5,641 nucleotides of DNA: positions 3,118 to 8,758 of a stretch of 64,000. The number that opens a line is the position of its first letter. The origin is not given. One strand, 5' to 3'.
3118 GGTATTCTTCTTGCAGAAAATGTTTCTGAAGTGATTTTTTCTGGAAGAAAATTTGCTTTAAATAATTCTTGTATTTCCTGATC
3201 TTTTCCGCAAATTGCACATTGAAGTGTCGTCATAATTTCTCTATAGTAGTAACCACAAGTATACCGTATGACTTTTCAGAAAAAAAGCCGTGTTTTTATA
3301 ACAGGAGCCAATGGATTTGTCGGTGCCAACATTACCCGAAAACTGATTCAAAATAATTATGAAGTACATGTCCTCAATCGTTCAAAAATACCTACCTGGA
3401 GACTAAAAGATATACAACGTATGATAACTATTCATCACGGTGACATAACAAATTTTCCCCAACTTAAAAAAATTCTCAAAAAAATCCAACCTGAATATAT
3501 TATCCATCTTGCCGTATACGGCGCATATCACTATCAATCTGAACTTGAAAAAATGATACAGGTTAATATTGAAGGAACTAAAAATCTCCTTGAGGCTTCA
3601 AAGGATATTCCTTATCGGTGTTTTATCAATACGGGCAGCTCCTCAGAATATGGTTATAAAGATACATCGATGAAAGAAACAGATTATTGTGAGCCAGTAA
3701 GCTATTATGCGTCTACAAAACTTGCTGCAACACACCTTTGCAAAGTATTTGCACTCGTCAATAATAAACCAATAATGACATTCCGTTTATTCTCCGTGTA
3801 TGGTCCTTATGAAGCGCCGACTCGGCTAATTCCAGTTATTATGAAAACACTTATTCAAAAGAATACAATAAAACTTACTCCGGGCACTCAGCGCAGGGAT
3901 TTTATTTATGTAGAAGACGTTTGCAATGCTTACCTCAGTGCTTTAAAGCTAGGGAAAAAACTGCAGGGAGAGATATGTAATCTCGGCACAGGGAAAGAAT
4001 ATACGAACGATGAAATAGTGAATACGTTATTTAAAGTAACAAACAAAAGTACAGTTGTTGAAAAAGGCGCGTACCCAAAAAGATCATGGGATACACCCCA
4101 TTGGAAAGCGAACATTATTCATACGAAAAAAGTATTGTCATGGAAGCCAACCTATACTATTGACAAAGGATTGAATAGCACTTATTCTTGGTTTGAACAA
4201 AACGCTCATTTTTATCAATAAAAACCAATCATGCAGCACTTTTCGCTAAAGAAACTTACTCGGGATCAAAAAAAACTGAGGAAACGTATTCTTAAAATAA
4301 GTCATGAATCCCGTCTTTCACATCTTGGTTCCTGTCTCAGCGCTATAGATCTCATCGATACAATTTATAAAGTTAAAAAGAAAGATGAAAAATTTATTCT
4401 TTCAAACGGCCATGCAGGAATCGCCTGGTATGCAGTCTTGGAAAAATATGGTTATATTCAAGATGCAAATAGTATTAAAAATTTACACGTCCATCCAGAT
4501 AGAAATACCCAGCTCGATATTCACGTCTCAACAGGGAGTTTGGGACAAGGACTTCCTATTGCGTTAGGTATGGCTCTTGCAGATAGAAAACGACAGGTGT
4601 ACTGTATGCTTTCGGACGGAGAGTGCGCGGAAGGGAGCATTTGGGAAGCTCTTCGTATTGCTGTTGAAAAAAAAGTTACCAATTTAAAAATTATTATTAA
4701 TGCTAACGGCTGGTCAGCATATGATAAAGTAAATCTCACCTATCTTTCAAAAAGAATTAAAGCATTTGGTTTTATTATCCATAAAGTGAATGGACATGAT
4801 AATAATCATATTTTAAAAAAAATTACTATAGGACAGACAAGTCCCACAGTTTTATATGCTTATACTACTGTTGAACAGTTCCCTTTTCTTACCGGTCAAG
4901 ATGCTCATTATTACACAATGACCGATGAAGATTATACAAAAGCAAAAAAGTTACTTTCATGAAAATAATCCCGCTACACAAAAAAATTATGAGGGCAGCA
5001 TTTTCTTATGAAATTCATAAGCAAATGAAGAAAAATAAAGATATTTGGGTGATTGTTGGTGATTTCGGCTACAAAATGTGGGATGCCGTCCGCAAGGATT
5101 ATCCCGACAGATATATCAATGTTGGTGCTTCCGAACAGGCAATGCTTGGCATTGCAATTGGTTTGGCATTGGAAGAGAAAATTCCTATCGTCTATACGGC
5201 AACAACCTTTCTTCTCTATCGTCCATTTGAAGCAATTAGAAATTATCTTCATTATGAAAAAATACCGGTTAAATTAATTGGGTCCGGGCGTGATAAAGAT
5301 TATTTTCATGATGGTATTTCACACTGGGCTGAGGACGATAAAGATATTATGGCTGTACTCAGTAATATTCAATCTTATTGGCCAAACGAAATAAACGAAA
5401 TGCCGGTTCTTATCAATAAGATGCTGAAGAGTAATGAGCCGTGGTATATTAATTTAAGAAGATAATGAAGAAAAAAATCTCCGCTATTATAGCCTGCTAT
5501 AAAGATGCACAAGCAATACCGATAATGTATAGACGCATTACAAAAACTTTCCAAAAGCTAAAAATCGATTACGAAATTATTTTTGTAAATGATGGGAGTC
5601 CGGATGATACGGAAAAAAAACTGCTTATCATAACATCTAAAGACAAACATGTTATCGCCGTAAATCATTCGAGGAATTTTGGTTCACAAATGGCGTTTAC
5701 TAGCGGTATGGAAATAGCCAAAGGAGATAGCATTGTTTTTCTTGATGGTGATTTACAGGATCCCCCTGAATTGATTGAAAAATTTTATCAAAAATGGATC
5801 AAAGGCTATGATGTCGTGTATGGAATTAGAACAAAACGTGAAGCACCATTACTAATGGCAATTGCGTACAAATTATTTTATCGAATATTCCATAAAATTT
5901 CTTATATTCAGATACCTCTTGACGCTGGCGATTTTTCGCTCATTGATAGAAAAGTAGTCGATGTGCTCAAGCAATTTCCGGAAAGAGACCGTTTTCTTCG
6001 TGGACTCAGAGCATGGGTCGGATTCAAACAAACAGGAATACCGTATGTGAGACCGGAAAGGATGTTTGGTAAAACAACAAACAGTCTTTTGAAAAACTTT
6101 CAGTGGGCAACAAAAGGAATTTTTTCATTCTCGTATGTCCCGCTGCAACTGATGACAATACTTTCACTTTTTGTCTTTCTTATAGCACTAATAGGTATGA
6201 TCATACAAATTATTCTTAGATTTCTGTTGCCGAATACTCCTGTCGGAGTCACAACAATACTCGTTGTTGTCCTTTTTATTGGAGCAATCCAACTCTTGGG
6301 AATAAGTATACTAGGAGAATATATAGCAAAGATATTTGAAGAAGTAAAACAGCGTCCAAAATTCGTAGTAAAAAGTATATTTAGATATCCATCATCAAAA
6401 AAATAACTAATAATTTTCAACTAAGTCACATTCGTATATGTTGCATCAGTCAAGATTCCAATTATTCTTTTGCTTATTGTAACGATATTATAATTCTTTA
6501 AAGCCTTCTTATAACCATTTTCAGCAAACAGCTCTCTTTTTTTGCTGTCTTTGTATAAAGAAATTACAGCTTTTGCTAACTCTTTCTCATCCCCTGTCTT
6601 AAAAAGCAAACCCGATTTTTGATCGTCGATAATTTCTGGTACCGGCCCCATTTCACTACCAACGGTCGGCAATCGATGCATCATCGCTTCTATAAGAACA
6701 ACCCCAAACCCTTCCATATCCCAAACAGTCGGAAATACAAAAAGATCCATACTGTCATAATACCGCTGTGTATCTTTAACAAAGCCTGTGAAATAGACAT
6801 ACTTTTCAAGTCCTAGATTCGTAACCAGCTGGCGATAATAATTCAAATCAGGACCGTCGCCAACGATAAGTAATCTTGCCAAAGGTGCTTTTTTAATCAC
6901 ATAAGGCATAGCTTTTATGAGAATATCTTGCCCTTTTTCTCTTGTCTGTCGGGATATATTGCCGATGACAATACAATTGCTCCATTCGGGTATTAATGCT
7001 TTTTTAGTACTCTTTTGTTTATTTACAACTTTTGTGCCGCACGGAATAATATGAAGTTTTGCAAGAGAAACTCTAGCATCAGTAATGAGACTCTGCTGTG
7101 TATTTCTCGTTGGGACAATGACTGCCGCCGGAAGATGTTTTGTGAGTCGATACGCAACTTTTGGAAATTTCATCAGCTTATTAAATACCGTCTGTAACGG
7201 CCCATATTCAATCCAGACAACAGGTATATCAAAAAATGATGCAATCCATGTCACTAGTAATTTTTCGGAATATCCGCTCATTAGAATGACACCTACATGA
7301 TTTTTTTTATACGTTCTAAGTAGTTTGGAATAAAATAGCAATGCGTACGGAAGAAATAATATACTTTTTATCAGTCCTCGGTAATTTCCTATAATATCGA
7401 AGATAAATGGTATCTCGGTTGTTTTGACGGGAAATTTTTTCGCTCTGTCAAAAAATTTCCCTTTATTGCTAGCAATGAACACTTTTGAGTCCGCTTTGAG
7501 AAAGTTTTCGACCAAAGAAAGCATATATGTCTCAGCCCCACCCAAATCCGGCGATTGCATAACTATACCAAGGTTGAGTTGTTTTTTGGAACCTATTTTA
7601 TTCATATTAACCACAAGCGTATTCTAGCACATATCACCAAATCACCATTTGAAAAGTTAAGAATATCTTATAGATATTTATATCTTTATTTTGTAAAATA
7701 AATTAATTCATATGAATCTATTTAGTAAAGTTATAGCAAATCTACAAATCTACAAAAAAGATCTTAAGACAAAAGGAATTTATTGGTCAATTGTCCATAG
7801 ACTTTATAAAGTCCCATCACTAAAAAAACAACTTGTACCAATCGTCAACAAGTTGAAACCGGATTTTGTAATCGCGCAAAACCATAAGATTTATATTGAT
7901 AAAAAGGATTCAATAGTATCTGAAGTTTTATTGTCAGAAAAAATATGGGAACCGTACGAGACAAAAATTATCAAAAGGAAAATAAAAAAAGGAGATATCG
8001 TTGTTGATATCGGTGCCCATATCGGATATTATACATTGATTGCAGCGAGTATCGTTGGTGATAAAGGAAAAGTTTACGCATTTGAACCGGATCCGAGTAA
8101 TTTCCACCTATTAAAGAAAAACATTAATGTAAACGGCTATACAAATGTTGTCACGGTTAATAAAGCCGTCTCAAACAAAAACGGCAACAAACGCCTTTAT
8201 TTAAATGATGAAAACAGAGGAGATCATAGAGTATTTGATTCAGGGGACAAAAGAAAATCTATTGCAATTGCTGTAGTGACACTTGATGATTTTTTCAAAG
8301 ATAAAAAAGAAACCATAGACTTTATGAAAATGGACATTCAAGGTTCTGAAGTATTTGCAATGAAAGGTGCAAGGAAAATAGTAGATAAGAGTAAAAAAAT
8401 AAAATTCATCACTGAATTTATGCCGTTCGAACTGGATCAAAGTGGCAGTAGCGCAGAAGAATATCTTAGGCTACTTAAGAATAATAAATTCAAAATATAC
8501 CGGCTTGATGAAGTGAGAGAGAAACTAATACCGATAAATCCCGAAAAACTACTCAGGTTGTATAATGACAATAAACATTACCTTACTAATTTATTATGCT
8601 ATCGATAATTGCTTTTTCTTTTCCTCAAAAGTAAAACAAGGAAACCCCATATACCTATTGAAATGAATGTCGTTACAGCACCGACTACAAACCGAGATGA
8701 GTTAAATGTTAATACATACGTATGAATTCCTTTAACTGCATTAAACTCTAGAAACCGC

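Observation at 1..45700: Glycosylation island of more than 45 kb, dominated by GT-C enzymes and lipid-phosphate sugar loaders, with no recognisable initiating transferase, polymerase or chain-length regulator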

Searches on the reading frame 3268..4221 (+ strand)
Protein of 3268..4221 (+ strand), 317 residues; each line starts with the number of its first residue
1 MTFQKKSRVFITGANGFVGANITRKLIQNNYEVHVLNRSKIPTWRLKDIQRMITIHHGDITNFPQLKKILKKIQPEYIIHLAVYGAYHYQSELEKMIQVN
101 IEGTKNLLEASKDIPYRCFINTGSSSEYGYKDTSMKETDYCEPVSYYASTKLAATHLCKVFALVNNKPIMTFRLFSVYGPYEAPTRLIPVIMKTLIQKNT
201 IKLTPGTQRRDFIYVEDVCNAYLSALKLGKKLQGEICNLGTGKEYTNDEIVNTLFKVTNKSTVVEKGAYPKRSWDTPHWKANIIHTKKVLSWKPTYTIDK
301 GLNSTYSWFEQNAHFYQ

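Call 5: search_protein_families(library=pfam, proteins=[window:3268-4221:+], max_evalue=0.01)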
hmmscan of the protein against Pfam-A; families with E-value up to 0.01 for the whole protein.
window:3268-4221:+ (317 aa): 10 families
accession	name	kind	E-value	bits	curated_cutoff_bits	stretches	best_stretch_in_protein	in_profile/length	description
PF01370.27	Epimerase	-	3.6e-51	174.3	20.9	1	9-240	1-240/240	NAD dependent epimerase/dehydratase family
PF16363.11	GDP_Man_Dehyd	-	1.9e-44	153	27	1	10-304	1-331/332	GDP-mannose 4,6 dehydratase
PF01073.25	3Beta_HSD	-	4.6e-22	78.8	22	1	11-227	2-230/280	3-beta hydroxysteroid dehydrogenase/isomerase family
PF04321.23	RmlD_sub_bind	-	3.3e-16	59.7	27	1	8-201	2-173/287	RmlD substrate binding domain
PF02719.21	Polysacc_synt_2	-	2.7e-11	43.6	20.2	1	9-261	1-250/293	Polysaccharide biosynthesis protein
PF07993.18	NAD_binding_4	-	1.6e-10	41.1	20.1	1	11-221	1-257/258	Male sterility protein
PF05368.20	NmrA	-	1.7e-06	28.3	27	1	5-78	1-75/298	NmrA-like family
PF00106.31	adh_short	-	4.3e-06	26.8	26.6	1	9-106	3-114/195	short chain dehydrogenase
PF08659.16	KR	-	6.9e-05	23.3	22.6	1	9-126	3-138/180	KR domain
PF13460.12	NAD_binding_10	-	0.00013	22.3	27.2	1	13-128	1-102/184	NAD(P)H-binding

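Call 24: search_protein_families(library=ncbifam, proteins=[window:3268-4221:+], max_evalue=1e-10)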
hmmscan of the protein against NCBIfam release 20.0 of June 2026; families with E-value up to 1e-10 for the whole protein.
window:3268-4221:+ (317 aa): 18 families
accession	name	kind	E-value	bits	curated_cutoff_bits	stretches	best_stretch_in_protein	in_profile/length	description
TIGR01181.1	dTDP_gluc_dehyt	equivalog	1.2e-40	139.6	365.1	1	9-316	2-318/321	dTDP-glucose 4,6-dehydratase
TIGR04180.1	EDH_00030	hypoth_equivalog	7.8e-38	130.2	475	1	9-296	1-296/297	NAD-dependent 4,6-dehydratase LegB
TIGR01179.1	galE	equivalog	1.3e-34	119.6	262.3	1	9-314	2-330/332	UDP-glucose 4-epimerase GalE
TIGR02197.1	heptose_epim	equivalog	7.1e-29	101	274.6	1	10-309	2-313/316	ADP-glyceromanno-heptose 6-epimerase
NF007490.0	PRK10084.1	subfamily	7.4e-27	94.3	649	1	136-315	156-340/361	dTDP-glucose 4,6-dehydratase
NF007582.0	PRK10217.1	equivalog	2.2e-22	79.6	698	1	8-315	3-337/355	dTDP-glucose 4,6-dehydratase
NF011728.1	PRK15181.1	equivalog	3.2e-22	79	760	1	7-310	16-338/348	Vi polysaccharide biosynthesis UDP-N-acetylglucosaminuronic acid C-4 epimerase TviC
NF007956.0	PRK10675.1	subfamily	9.8e-21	74.2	394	1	8-316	2-336/338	UDP-glucose 4-epimerase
TIGR02622.1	CDP_4_6_dhtase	equivalog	3.1e-20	72.6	278.45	1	5-311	3-332/352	CDP-glucose 4,6-dehydratase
TIGR03466.1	HpnA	hypoth_equivalog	5.9e-18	64.8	367.65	1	8-260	2-248/327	hopanoid-associated sugar epimerase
NF042423.1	oxyalk_red_Shew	equivalog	3e-17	62.7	580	1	5-230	7-226/331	2-alkyl-3-oxoalkanoate reductase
NF047922.1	GDPFucSynFcl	equivalog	1e-16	61.3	500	1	6-313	2-305/308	GDP-L-fucose synthase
NF008360.0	PRK11150.1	equivalog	1e-15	57.8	452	1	9-272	2-267/310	ADP-glyceromanno-heptose 6-epimerase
TIGR01472.1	gmd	equivalog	1.6e-13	50.6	415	1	9-175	3-183/342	GDP-mannose 4,6-dehydratase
NF042422.1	oxyalk_red_OleD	equivalog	3.7e-13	49.5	580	1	8-265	2-257/329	2-alkyl-3-oxoalkanoate reductase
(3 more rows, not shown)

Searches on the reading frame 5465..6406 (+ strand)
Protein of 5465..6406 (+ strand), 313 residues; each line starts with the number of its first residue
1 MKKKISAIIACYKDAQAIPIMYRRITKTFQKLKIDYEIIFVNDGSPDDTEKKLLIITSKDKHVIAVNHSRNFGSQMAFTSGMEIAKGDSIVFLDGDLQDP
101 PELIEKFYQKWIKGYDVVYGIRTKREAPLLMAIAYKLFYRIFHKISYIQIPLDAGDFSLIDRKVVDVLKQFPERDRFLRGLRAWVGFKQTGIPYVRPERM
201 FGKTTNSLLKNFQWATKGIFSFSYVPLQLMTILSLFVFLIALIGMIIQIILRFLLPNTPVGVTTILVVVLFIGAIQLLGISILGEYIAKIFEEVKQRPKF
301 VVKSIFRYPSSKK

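Call 5: search_protein_families(library=pfam, proteins=[window:5465-6406:+], max_evalue=0.01)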
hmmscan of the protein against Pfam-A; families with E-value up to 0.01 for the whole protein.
window:5465-6406:+ (313 aa): 2 families
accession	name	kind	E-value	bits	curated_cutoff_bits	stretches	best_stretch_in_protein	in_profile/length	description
PF00535.33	Glycos_transf_2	-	4.3e-24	85.8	23.3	1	6-166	1-165/168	Glycosyl transferase family 2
PF10111.15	Glyco_tranf_2_2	-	1.4e-07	31.7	27.3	1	8-106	3-101/276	Glycosyltransferase like family 2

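Call 14: search_protein_families(library=ncbifam, proteins=[window:5465-6406:+], max_evalue=0.01)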
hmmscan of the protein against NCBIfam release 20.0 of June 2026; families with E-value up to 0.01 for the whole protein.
window:5465-6406:+ (313 aa): 14 families
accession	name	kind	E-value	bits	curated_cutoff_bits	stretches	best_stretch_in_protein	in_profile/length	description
NF047588.1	GlcsyltransPgfSStrep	equivalog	5.3e-71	239.3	500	1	4-303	2-303/308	glycosyltransferase PgfS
NF007986.1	PRK10714.1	equivalog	5.3e-46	157.1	529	1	3-306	6-312/316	undecaprenyl-phosphate 4-deoxy-4-formamido-L-arabinose transferase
TIGR03937.1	PgaC_IcaA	equivalog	2.7e-13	49.7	422.3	1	3-96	45-135/407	poly-beta-1,6-N-acetyl-D-glucosamine synthase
NF041875.1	EPS_EpsD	equivalog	1.2e-11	44.7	370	1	6-118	2-111/325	exopolysaccharide biosynthesis glycosyltransferase EpsD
NF047683.1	TeichurnBiosyTuaG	equivalog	7.1e-10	38.9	400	1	2-106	5-106/252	teichuronic acid biosynthesis protein TuaG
NF007482.0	PRK10073.1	equivalog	1.2e-08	34.3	423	1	2-106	5-105/334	glycosyltransferase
TIGR04283.1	glyco_like_mftF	equivalog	2.4e-07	30.6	182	1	5-134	1-122/221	TIGR04283 family arsenosugar biosynthesis glycosyltransferase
NF050050.1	ProtGlycPglI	equivalog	5.6e-07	29.2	500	1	3-120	2-117/306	GalNAc(5)-diNAcBac-PP-undecaprenol beta-1,3-glucosyltransferase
NF038302.1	EPS_HpsE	equivalog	8e-06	25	300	1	5-105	3-105/307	hormogonium polysaccharide biosynthesis glycosyltransferase HpsE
TIGR03965.1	mycofact_glyco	equivalog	0.00011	21.3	280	1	35-99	104-167/467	mycofactocin biosynthesis glycosyltransferase MftF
NF058614.1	PPMAGASynPpgS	equivalog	0.00017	21.1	370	1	8-123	5-114/226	polyprenyl-phospho-N-acetylgalactosaminyl synthase PpgS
NF010496.0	PRK13915.1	equivalog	0.00055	19.1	262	1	2-105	30-136/307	glucosyl-3-phosphoglycerate synthase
NF041394.1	GtaseAglG_Halo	equivalog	0.00057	19.2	440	1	34-109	31-105/304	glucosyl-dolichyl phosphate glucuronosyltransferase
NF038299.1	EPS_HpsN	equivalog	0.0095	14.9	425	0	4-116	2-111/317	hormogonium polysaccharide biosynthesis glycosyltransferase HpsN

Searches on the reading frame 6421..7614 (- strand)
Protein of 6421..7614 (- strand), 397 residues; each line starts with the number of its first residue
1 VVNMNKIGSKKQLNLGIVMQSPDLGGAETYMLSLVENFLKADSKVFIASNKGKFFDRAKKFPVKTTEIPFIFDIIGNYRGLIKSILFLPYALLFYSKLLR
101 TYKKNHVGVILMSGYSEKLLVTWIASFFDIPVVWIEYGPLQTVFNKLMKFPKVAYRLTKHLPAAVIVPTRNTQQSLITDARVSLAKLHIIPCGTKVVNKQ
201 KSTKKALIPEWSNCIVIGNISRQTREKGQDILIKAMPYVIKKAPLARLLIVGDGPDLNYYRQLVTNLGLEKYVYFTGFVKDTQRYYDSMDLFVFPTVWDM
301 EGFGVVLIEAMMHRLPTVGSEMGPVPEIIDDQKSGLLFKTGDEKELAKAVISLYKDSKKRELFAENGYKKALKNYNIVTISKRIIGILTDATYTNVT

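Call 5: search_protein_families(library=pfam, proteins=[window:6421-7614:-], max_evalue=0.01)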
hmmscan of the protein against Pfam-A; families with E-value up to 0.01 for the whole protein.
window:6421-7614:- (397 aa): 4 families
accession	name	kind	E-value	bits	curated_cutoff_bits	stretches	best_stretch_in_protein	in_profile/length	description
PF00534.26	Glycos_transf_1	-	4.6e-38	130.9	26.4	1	215-369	16-171/172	Glycosyl transferases group 1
PF13692.12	Glyco_trans_1_4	-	6.2e-37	127.4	27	1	215-356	5-142/142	Glycosyl transferases group 1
PF13439.12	Glyco_transf_4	-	8.8e-10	39.3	28.5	1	25-193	2-165/170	Glycosyltransferase Family 4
PF20706.3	GT4-conflict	-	0.00022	20.8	26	1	186-329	173-320/385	Family 4 Glycosyltransferase in conflict systems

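Call 81: search_protein_families(library=ncbifam, proteins=[window:6421-7614:-], max_evalue=1e-8)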
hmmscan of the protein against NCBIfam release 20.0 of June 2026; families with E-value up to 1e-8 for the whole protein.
window:6421-7614:- (397 aa): 24 families
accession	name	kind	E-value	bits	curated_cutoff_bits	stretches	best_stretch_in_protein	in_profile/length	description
TIGR03999.1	thiol_BshA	equivalog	2e-27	96.1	273.7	1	201-380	187-362/375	N-acetyl-alpha-D-glucosaminyl L-malate synthase BshA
TIGR04063.1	stp3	hypoth_equivalog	3.7e-23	82.1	442.05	1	182-368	177-372/397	TIGR04063 family PEP-CTERM/XrtA system glycosyltransferase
TIGR03088.1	stp2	hypoth_equivalog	8.6e-23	81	409.05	1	169-380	144-362/374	TIGR03088 family PEP-CTERM/XrtA system glycosyltransferase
NF041876.1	EPS_EpsE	equivalog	7.4e-21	74.8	400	1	174-377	174-382/389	exopolysaccharide biosynthesis GT4 family glycosyltransferase EpsE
TIGR04157.1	glyco_rSAM_CFB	subfamily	1.2e-20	73.9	400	1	164-385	172-403/406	TIGR04157 family glycosyltransferase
NF047880.1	glyco_SdgA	exception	1.3e-20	73.4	800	1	163-382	270-481/488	serine-aspartate repeat adhesin O-glycosyltransferase SdgA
NF038298.1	EPS_HpsO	equivalog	5.7e-19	68.1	575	1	212-384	199-380/388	hormogonium polysaccharide biosynthesis glycosyltransferase HpsO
NF050063.1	ProtGlycPglJ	equivalog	1.1e-18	67.6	500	1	88-385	70-360/363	N-acetylgalactosamine-N,N'-diacetylbacillosaminyl-diphospho-undecaprenol 4-alpha-N-acetylgalactosaminyltransferase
NF038295.1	EPS_HpsP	equivalog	5.5e-16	58.6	550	1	185-388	176-384/388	hormogonium polysaccharide biosynthesis glycosyltransferase HpsP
TIGR04005.1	wcaL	equivalog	9.3e-15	54.4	537.6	1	212-388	220-403/406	colanic acid biosynthesis glycosyltransferase WcaL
NF047684.1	TeichurnBiosyTuaC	equivalog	9.4e-15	54.4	550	1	197-380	204-378/391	teichuronic acid biosynthesis protein TuaC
NF050056.1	ProtGlycPglH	equivalog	3.2e-14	52.8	600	1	191-389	165-351/354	GalNAc-alpha-(1->4)-GalNAc-alpha-(1->3)-diNAcBac-PP-undecaprenol alpha-1,4-N-acetyl-D-galactosaminyltransferase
TIGR02149.1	glgA_Coryne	subfamily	1.4e-13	50.7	302.4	1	219-387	209-386/391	glycogen synthase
TIGR03449.1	mycothiol_MshA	equivalog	2.7e-13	49.6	462.5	1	165-371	168-384/406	D-inositol-3-phosphate glycosyltransferase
NF047881.1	glyco_SdgB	exception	3.8e-13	48.9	800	1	219-373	326-479/496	serine-aspartate repeat adhesin O-glycosyltransferase SdgB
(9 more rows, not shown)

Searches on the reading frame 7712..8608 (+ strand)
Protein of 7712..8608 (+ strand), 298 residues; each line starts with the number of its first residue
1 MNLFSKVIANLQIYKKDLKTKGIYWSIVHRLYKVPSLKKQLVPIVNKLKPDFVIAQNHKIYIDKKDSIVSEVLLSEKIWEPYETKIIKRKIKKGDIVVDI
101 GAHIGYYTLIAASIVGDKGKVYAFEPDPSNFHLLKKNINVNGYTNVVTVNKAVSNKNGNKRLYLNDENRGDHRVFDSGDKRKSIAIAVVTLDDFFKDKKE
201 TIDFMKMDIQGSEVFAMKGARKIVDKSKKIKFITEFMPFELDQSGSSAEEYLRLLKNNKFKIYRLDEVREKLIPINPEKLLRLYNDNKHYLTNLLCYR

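Call 5: search_protein_families(library=pfam, proteins=[window:7712-8608:+], max_evalue=0.01)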
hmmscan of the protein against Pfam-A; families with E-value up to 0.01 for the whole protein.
window:7712-8608:+ (298 aa): 6 families
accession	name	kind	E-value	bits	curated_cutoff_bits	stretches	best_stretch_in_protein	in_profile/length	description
PF05050.19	Methyltransf_21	-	9.6e-26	91.4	22.7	1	99-261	1-172/173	Methyltransferase FkbM domain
PF02475.24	TRM5-TYW2_MTfase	-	5.7e-11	43.1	28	1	71-150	16-92/164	TRM5/TYW2 methyltransferase domain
PF01135.25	PCMT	-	3.5e-06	27.4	20.3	1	52-149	33-129/210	Protein-L-isoaspartate(D-aspartate) O-methyltransferase (PCMT)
PF01596.23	Methyltransf_3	-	0.0022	17.7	22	1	92-152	43-103/204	O-methyltransferase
PF01728.25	FtsJ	-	0.0038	17.6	24.1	1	90-146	17-70/181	FtsJ-like methyltransferase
PF13578.12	Methyltransf_24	-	0.0095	17.2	26.3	0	98-157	1-60/105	Methyltransferase domain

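Call 81: search_protein_families(library=ncbifam, proteins=[window:7712-8608:+], max_evalue=1e-8)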
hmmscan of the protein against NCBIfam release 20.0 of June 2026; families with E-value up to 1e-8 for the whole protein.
window:7712-8608:+ (298 aa): 2 families
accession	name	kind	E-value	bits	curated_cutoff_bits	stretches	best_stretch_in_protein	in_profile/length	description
TIGR01444.1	fkbM_fam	subfamily_domain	4.6e-29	101.7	37.7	1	97-228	2-136/143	FkbM family methyltransferase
NF001556.0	PRK00377.1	equivalog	4.2e-10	39.7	238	1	87-151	34-98/198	cobalt-precorrin-6Y C(15)-methyltransferase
